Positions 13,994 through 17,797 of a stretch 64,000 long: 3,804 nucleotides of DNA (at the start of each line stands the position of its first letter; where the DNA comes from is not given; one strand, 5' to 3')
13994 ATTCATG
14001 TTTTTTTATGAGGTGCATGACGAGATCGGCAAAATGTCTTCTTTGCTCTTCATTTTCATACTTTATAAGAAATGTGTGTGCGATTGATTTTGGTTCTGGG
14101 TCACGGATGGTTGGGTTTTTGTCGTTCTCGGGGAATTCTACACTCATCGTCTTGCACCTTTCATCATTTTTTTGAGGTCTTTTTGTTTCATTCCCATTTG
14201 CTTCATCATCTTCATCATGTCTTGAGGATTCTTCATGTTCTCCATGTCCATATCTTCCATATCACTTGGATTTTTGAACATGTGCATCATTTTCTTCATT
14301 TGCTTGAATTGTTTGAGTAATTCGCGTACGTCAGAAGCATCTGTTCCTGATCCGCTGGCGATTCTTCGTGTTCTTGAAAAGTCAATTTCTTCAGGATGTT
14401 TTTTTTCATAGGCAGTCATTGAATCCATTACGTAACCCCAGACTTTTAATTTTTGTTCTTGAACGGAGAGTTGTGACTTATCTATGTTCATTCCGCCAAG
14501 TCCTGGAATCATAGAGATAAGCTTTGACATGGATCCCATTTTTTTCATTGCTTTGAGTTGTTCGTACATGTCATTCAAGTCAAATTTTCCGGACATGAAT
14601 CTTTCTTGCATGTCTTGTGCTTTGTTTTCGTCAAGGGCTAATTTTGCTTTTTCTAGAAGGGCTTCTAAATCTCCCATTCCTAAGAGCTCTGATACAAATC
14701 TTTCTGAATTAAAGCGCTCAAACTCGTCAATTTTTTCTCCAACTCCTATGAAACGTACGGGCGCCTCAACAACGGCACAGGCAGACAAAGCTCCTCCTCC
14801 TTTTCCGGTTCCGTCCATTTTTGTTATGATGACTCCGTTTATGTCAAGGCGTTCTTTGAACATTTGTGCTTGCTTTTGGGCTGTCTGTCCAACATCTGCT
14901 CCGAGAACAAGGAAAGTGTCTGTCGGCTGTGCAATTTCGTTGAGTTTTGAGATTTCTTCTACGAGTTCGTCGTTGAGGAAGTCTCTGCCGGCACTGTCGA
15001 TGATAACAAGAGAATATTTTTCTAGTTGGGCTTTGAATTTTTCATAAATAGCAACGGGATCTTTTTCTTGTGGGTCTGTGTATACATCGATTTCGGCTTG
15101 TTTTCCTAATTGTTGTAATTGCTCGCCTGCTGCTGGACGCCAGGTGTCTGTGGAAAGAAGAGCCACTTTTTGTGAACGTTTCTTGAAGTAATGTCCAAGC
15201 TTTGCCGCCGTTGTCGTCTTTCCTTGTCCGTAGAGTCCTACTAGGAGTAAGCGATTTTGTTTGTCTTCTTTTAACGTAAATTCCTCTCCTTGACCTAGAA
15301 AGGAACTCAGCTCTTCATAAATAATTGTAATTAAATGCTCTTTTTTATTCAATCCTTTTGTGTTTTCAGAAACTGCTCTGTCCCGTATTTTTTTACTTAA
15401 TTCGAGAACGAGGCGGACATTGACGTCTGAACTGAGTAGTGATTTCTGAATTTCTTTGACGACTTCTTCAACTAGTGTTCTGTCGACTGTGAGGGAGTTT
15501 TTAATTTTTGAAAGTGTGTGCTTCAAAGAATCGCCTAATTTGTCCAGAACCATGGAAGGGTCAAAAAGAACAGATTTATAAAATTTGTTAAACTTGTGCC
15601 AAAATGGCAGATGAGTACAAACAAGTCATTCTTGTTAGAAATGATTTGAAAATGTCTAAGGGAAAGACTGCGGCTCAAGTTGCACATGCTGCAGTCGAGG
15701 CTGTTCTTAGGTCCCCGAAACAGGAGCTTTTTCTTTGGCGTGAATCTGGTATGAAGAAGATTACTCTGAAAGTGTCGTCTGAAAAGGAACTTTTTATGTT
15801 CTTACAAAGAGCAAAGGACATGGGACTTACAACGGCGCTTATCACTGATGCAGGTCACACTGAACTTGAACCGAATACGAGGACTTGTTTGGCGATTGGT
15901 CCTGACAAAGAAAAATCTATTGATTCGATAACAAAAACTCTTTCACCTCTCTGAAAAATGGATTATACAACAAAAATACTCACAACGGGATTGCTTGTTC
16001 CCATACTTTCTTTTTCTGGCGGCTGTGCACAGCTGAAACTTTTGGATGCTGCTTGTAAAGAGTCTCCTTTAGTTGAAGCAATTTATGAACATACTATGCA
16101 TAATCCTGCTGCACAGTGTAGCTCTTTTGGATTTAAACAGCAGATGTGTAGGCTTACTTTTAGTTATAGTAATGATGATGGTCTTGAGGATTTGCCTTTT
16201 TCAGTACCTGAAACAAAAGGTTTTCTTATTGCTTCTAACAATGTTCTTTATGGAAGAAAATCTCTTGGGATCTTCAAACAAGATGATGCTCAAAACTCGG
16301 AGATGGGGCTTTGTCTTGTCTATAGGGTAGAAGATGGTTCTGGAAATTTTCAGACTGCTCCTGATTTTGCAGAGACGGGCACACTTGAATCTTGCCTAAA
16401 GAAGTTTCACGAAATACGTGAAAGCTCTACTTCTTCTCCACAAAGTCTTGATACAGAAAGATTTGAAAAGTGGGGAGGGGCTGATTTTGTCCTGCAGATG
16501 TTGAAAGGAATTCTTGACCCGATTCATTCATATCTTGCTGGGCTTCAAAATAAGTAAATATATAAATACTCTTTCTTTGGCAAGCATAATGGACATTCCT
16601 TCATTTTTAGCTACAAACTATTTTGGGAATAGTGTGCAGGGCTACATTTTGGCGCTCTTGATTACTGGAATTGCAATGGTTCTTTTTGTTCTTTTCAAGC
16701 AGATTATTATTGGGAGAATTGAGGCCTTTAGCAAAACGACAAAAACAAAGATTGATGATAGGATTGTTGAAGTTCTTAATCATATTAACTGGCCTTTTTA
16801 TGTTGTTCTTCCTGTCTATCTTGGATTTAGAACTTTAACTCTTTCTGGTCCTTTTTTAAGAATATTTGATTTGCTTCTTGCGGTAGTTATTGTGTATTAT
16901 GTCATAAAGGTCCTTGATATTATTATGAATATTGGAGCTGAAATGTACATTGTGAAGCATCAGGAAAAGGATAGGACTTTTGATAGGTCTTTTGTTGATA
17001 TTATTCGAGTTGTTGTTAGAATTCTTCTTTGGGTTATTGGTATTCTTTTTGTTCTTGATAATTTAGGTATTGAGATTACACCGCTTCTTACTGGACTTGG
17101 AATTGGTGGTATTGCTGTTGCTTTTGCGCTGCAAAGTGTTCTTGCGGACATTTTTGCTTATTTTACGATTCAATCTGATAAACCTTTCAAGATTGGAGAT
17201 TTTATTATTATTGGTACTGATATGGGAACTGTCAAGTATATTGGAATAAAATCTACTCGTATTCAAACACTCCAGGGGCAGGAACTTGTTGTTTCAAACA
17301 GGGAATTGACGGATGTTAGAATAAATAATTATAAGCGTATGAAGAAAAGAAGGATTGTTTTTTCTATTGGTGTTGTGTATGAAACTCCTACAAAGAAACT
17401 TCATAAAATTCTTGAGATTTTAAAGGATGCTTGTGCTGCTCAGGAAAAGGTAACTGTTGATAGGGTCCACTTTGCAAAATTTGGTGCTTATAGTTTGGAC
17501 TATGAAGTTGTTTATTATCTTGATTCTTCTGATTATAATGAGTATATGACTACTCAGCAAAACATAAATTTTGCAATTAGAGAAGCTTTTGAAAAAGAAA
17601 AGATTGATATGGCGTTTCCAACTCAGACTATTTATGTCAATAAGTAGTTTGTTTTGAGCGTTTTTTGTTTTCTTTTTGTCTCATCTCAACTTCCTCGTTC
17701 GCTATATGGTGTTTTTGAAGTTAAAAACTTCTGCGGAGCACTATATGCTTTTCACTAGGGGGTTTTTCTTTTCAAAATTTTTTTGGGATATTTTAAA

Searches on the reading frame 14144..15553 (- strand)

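Call 37: search_protein_families(library=pfam, proteins=[window:14144-15553:-], max_evalue=0.001)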
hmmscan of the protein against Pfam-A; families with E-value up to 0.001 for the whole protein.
window:14144-15553:- (469 aa): 6 families
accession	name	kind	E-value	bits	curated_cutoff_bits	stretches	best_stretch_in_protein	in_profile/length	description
PF00448.28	SRP54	-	6.7e-64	215.6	22.7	1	100-292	2-196/196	SRP54-type protein, GTPase domain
PF02978.25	SRP_SPB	-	3.3e-32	111.2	27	1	323-423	1-91/91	Signal peptide binding domain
PF02881.24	SRP54_N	-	1.4e-14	54.5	22.4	1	6-82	1-75/75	SRP54-type protein, helical bundle domain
PF01656.29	CbiA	-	5e-07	30.2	25.4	1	109-270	9-107/125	CobQ/CobB/MinD/ParA nucleotide binding domain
PF13401.12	AAA_22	-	0.0001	23.1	27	1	99-215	5-118/130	AAA domain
PF08433.16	KTI12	-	0.00065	19.7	22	0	103-188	5-79/271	Chromatin associated protein KTI12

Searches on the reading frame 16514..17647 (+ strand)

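Call 37: search_protein_families(library=pfam, proteins=[window:16514-17647:+], max_evalue=0.001)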
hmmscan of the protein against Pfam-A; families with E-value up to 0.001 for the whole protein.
window:16514-17647:+ (377 aa): 3 families
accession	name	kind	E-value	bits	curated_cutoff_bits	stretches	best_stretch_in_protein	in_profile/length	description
PF21082.3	MS_channel_3rd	-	9.2e-18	64.9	21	1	281-366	1-88/88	Mechanosensitive ion channel MscS, C-terminal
PF00924.24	MS_channel_2nd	-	2.3e-16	60.1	20.2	1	209-275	2-68/68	Mechanosensitive ion channel, beta-domain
PF21088.3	MS_channel_1st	-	3.1e-11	43.5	23.1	1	167-207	2-42/42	Mechanosensitive ion channel, transmembrane helices 2/3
